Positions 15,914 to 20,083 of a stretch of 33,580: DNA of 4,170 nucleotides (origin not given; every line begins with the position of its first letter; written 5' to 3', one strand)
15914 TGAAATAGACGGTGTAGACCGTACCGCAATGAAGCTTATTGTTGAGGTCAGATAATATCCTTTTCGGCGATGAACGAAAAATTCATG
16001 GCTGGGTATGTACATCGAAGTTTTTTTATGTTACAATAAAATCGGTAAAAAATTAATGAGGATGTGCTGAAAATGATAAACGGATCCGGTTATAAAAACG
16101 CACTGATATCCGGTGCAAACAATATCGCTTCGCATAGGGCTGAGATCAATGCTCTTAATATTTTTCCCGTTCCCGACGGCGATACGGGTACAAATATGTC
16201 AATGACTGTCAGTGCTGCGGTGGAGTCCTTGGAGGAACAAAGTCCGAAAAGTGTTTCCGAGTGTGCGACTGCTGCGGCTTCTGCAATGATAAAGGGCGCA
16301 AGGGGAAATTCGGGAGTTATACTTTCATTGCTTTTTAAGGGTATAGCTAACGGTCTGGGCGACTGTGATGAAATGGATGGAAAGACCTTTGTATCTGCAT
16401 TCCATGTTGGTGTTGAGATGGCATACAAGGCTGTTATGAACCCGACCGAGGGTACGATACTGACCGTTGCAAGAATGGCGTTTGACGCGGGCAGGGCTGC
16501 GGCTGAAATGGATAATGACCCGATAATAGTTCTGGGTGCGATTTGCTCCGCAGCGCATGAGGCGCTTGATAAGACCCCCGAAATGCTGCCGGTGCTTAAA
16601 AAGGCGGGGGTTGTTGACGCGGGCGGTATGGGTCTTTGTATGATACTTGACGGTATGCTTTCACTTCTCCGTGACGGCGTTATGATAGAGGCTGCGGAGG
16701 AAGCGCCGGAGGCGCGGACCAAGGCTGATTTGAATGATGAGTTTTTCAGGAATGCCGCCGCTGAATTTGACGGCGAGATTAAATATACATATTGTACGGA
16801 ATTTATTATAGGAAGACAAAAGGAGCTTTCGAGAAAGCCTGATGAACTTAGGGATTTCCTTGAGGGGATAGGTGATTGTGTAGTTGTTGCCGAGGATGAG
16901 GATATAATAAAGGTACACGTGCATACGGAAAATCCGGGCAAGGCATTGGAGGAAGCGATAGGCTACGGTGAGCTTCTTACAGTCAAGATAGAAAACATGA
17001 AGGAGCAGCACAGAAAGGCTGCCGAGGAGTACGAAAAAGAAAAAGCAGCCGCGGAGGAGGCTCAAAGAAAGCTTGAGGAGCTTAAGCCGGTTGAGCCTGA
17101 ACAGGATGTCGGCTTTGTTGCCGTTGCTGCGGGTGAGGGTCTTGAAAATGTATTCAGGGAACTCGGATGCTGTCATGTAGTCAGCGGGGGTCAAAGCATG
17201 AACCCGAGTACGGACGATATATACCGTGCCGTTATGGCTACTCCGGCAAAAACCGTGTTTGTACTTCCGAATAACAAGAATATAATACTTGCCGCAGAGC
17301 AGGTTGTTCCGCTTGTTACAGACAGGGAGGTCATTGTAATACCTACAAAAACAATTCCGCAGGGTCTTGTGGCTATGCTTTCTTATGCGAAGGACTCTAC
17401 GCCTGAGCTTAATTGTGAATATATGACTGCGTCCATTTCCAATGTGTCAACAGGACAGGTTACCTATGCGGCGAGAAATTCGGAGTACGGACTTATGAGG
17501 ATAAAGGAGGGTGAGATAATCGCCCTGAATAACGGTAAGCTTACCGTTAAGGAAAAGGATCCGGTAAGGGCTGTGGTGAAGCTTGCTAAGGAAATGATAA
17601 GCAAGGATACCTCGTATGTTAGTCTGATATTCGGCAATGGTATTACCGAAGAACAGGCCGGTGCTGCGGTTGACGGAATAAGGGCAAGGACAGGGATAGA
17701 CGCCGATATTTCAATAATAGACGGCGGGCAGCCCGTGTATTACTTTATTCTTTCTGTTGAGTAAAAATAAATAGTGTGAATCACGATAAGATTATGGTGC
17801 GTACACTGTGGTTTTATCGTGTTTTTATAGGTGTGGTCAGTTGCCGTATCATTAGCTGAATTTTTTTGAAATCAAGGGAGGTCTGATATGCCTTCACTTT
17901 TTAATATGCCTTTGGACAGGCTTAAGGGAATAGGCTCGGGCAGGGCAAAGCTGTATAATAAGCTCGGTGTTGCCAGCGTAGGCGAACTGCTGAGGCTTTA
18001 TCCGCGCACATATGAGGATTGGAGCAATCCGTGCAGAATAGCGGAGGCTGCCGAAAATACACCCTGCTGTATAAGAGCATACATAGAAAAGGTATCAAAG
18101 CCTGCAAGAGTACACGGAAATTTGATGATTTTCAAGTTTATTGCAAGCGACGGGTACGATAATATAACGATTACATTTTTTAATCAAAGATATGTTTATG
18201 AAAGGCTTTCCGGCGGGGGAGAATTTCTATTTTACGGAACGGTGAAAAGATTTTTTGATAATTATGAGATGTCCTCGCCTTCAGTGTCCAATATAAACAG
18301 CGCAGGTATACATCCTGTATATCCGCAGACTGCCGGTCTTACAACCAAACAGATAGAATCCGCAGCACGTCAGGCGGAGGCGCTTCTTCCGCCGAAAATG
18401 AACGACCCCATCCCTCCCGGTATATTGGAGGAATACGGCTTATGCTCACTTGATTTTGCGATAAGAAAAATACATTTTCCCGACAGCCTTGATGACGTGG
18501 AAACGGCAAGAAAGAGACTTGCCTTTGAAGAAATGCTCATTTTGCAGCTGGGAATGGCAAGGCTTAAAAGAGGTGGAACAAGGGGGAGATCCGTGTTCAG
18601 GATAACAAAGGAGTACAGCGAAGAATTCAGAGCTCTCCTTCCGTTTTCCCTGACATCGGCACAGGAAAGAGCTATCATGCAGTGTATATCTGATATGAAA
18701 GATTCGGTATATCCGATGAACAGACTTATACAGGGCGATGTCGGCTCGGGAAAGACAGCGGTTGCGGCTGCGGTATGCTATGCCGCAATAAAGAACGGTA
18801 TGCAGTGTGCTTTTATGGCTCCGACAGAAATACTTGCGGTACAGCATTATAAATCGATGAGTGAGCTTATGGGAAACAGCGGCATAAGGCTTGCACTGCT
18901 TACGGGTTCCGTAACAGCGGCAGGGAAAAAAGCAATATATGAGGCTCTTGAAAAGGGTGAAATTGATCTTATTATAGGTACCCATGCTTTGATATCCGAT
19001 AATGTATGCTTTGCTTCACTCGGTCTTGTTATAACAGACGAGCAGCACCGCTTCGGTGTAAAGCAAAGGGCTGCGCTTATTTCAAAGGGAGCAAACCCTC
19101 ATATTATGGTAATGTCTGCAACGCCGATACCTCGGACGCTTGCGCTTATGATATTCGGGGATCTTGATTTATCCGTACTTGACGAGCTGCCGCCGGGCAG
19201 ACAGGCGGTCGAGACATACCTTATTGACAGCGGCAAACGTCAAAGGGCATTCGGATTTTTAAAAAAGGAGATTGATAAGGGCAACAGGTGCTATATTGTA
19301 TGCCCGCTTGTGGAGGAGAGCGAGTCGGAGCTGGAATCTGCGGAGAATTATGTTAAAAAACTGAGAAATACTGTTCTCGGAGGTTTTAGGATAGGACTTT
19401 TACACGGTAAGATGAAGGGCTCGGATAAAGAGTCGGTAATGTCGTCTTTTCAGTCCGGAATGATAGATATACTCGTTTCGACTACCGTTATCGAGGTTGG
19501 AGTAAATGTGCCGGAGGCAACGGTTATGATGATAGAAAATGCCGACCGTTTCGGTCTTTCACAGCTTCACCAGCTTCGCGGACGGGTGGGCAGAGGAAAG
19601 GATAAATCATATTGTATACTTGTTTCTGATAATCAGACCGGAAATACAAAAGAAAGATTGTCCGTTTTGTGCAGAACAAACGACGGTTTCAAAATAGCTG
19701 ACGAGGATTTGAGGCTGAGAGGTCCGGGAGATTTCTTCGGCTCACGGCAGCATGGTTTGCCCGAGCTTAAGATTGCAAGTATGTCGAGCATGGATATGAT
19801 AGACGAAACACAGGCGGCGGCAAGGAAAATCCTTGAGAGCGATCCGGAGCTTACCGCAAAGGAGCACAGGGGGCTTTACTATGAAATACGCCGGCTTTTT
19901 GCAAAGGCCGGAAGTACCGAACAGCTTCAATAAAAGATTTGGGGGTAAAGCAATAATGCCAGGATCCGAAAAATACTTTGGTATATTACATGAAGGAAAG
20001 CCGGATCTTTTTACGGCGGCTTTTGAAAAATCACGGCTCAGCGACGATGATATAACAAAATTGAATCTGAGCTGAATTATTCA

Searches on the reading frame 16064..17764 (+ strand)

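Call 24: search_protein_families(library=pfam, proteins=[window:16064-17764:+], max_evalue=0.0001)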
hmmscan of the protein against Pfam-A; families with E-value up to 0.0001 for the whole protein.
window:16064-17764:+ (566 aa): 3 families
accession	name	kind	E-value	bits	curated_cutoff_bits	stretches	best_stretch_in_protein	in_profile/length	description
PF13684.11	FakA-like_C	-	5.6e-71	238.8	23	1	350-566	1-216/216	Fatty acid kinase subunit A-like, C-terminal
PF02734.22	Dak2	-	2.4e-43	148.5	27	1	35-199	1-173/174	DAK2 domain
PF21645.3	FakA-like_M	-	4.9e-31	106.8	24.9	1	240-318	1-79/80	Fatty acid kinase subunit A-like, middle domain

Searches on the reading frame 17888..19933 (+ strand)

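Call 24: search_protein_families(library=pfam, proteins=[window:17888-19933:+], max_evalue=0.0001)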
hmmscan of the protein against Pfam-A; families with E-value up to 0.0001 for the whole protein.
window:17888-19933:+ (681 aa): 5 families
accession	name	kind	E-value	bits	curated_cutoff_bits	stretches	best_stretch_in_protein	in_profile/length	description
PF00270.35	DEAD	-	3.9e-25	88.9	26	1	256-418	1-164/167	DEAD/DEAH box helicase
PF17191.10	RecG_wedge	-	1e-23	84.1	23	1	12-158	5-153/162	RecG wedge domain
PF00271.37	Helicase_C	-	1.1e-23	84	23.5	1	458-570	6-109/110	Helicase conserved C-terminal domain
PF19833.4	RecG_dom3_C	-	1.7e-13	50.8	26.8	1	597-673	1-79/87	ATP-dependent DNA helicase RecG, domain 3, C-terminal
PF04851.21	ResIII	-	3.3e-11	43.8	22.5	1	254-413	3-162/164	Type III restriction enzyme, res subunit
